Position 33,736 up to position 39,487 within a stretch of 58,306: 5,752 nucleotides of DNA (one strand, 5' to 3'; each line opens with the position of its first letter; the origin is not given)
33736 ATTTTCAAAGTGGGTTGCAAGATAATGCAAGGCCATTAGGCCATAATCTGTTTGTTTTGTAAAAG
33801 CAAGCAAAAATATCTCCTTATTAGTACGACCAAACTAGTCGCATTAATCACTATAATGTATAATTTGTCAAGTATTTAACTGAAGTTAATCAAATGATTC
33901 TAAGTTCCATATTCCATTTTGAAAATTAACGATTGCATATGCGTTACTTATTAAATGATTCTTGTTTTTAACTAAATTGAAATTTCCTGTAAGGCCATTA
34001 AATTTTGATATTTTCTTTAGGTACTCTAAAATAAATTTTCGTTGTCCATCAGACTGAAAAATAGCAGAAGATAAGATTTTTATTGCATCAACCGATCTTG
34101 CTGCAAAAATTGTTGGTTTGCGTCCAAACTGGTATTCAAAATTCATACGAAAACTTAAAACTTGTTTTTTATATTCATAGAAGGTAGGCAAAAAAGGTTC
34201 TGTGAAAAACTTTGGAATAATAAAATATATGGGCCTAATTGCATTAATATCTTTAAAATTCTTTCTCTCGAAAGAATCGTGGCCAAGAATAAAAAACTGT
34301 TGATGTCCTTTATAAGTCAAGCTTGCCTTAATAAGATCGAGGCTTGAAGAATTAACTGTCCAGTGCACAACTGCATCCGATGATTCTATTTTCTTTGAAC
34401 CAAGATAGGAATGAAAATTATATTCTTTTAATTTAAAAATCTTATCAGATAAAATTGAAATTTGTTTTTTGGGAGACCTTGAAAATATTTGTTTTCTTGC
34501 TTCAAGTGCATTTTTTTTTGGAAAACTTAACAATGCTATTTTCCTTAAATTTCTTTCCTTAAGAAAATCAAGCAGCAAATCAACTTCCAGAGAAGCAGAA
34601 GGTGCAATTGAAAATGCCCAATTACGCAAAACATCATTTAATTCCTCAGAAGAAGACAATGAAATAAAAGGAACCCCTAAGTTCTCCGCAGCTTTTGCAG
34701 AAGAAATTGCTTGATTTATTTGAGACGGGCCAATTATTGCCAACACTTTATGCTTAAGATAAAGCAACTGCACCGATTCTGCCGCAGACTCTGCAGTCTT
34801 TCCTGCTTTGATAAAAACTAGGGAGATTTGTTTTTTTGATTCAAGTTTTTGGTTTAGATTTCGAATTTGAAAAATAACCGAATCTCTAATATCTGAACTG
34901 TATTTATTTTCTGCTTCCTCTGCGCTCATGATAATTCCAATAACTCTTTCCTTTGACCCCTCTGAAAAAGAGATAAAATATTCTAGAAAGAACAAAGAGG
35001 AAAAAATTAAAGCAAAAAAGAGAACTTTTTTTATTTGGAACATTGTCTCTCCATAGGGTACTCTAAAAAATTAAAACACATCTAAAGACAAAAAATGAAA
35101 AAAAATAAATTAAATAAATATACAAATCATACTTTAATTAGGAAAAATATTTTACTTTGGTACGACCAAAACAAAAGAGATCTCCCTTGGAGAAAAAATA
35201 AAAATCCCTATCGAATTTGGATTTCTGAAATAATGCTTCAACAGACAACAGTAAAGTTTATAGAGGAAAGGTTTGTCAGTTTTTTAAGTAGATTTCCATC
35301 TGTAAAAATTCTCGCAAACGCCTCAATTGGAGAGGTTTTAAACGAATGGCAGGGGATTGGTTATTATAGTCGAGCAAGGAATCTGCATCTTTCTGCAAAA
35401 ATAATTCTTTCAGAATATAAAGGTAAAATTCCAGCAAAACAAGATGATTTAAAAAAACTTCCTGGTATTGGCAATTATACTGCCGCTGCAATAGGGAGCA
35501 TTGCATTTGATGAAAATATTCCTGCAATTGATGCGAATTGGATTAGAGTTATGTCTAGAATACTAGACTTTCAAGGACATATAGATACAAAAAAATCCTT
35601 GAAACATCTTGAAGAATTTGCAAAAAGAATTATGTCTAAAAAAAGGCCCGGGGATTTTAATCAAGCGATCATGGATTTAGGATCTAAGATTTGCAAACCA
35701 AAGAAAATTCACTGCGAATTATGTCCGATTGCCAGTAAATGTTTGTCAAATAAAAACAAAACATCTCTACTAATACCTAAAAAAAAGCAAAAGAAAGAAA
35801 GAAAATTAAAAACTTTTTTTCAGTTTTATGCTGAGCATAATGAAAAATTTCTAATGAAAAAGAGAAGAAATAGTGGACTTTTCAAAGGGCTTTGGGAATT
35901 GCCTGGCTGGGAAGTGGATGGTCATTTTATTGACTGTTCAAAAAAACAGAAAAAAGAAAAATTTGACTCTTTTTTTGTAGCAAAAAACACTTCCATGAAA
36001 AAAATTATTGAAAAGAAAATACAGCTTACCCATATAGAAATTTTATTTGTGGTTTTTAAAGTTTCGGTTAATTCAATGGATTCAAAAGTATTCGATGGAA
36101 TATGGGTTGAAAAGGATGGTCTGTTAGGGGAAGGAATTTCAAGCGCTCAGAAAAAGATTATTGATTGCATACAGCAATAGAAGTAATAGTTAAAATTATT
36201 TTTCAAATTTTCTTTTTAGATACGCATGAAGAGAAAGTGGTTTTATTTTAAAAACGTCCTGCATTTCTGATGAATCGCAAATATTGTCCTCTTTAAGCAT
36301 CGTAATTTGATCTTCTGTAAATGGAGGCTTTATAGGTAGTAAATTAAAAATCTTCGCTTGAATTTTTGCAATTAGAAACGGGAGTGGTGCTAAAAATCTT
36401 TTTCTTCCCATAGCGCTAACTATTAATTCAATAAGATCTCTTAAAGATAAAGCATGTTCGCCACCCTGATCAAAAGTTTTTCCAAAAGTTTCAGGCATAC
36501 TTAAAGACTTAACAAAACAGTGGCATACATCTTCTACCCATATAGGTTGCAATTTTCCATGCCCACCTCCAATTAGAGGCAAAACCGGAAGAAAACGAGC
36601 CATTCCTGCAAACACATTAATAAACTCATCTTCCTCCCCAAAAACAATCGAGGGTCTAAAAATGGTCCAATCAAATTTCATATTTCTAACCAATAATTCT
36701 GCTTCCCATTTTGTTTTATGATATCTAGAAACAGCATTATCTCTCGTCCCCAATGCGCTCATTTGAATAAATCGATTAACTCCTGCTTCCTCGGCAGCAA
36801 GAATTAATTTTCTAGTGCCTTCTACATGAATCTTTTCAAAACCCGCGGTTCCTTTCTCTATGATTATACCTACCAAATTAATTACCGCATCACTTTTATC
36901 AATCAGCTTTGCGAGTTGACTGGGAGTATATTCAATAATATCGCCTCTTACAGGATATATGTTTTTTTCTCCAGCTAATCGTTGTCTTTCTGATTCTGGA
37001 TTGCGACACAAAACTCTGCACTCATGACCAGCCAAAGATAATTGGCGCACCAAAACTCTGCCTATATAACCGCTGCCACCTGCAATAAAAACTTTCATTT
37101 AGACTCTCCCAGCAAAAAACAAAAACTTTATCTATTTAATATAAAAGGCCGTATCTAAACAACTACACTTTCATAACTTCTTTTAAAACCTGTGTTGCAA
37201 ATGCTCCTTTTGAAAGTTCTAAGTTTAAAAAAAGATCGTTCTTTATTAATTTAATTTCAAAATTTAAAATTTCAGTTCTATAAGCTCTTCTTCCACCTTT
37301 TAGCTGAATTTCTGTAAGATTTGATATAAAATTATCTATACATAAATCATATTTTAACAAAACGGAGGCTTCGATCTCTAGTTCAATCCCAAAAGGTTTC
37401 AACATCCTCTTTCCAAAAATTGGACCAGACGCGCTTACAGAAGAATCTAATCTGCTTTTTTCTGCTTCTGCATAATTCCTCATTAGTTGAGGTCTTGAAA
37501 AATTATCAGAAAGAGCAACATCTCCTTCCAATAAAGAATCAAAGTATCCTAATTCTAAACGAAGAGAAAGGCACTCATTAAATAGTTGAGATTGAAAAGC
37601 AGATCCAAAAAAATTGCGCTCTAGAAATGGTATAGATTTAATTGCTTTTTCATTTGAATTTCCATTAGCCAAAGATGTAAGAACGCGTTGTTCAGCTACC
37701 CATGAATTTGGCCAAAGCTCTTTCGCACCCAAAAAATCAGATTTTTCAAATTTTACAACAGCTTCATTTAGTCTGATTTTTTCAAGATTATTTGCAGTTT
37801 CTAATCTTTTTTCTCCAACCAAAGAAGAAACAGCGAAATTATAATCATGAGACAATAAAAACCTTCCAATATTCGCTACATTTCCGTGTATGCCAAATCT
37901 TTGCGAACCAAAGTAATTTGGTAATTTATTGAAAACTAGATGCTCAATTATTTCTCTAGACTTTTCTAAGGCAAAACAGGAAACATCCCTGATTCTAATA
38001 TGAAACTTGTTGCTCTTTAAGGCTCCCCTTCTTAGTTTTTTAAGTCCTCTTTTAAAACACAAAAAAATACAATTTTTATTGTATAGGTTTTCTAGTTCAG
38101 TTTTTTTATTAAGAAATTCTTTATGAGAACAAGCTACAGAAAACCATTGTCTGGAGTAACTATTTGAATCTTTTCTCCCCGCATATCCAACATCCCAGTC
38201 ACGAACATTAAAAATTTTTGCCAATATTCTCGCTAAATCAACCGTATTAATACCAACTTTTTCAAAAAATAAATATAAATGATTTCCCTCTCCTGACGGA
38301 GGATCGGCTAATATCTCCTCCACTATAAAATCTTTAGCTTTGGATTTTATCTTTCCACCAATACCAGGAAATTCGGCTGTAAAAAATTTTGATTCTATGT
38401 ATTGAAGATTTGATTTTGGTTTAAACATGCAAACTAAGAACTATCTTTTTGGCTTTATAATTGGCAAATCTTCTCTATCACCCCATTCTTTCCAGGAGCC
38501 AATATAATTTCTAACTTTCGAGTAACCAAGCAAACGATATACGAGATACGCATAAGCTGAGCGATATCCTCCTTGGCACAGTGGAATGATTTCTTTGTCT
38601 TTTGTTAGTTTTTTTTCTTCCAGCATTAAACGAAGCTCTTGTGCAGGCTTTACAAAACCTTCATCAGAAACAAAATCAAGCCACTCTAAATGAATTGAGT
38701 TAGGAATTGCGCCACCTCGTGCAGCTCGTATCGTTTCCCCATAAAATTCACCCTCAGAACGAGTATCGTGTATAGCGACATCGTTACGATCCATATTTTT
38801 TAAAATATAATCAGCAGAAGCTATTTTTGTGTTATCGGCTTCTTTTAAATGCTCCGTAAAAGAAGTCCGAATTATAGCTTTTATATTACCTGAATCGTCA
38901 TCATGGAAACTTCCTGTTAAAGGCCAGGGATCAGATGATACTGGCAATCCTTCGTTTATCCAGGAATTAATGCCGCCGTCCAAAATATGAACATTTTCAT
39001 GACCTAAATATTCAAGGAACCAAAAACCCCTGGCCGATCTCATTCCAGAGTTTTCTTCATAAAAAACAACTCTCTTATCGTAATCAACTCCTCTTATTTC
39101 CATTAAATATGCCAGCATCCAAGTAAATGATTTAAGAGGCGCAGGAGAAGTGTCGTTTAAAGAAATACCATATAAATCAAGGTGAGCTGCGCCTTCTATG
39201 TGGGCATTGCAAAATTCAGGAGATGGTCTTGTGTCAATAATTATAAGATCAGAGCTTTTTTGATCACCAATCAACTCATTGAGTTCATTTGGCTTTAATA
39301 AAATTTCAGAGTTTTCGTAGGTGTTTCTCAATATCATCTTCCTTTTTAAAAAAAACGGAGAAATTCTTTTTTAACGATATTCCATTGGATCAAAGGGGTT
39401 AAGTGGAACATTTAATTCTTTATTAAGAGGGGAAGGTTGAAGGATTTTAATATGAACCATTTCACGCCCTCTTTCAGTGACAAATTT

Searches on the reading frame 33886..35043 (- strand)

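Call 72: search_protein_families(library=pfam, proteins=[window:33886-35043:-], max_evalue=0.00001)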
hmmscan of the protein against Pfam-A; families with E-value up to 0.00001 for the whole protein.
window:33886-35043:- (385 aa): 2 families
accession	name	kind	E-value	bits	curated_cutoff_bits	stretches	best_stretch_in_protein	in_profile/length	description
PF01094.35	ANF_receptor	-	5.1e-15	55.8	25.4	1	62-375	12-351/353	Receptor family ligand binding region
PF13458.12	Peripla_BP_6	-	5.9e-11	43.1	31.7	1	71-372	41-336/343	Periplasmic binding protein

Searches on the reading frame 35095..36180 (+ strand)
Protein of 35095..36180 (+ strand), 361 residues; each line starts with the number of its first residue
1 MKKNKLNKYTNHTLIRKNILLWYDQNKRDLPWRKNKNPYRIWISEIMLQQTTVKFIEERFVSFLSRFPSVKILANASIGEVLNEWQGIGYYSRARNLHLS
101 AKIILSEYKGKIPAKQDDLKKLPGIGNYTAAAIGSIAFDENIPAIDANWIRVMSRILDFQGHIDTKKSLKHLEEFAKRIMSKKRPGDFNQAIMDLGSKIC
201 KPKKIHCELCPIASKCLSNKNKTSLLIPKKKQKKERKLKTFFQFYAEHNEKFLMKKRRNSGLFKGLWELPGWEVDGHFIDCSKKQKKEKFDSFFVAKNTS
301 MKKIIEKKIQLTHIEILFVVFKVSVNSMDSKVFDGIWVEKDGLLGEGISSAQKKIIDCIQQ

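Call 72: search_protein_families(library=pfam, proteins=[window:35095-36180:+], max_evalue=0.00001)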
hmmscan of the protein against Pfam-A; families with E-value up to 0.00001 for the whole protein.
window:35095-36180:+ (361 aa): 3 families
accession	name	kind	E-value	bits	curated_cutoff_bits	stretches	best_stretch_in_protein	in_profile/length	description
PF00730.31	HhH-GPD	-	1.1e-15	58.3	26.2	1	43-176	1-106/108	HhH-GPD superfamily base excision DNA repair protein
PF14815.12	NUDIX_4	-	1.7e-10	41.1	35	1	247-357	6-112/113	NUDIX domain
PF00633.29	HHH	-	7.7e-07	29.1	24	1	107-133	1-27/30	Helix-hairpin-helix motif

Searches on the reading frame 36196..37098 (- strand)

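Call 72: search_protein_families(library=pfam, proteins=[window:36196-37098:-], max_evalue=0.00001)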
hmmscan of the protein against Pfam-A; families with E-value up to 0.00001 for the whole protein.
window:36196-37098:- (300 aa): 6 families
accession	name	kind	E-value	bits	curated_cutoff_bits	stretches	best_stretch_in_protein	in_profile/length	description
PF13460.12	NAD_binding_10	-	2.8e-21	76.7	27.2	1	7-152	1-146/184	NAD(P)H-binding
PF01370.27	Epimerase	-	9e-17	61.7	20.9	1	3-204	1-230/240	NAD dependent epimerase/dehydratase family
PF05368.20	NmrA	-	3.9e-15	56.6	27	1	2-153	4-154/298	NmrA-like family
PF01073.25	3Beta_HSD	-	5.7e-13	49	22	1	5-116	2-117/280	3-beta hydroxysteroid dehydrogenase/isomerase family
PF07993.18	NAD_binding_4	-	1.9e-09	37.5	20.1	0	118-157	169-212/258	Male sterility protein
PF04321.23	RmlD_sub_bind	-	2.2e-06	27.4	27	0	123-202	122-200/287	RmlD substrate binding domain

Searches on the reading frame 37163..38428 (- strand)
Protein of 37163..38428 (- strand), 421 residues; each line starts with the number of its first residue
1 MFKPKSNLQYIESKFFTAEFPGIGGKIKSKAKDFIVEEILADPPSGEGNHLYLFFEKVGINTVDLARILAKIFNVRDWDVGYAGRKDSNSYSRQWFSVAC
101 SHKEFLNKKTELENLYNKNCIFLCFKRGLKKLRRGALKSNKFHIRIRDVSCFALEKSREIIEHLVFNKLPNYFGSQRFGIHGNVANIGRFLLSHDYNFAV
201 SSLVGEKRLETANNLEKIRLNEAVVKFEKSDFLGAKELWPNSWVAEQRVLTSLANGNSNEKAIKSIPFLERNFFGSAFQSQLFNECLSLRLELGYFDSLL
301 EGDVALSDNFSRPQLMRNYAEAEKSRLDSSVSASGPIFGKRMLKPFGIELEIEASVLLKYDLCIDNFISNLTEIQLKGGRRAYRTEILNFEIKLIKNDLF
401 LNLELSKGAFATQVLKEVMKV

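Call 72: search_protein_families(library=pfam, proteins=[window:37163-38428:-], max_evalue=0.00001)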
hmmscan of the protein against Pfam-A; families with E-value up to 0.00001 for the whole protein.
window:37163-38428:- (421 aa): 1 family
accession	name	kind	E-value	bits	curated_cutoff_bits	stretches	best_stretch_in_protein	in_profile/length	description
PF01142.23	TruD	-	9.8e-78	262.3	27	1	12-418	3-412/412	tRNA pseudouridine synthase D (TruD)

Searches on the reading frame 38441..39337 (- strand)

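Call 72: search_protein_families(library=pfam, proteins=[window:38441-39337:-], max_evalue=0.00001)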
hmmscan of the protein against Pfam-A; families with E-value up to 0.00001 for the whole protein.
window:38441-39337:- (298 aa): 1 family
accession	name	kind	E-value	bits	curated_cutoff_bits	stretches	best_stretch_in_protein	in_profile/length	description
PF00581.25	Rhodanese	-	1.1e-36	125.7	22.2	2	16-128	2-101/102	Rhodanese-like domain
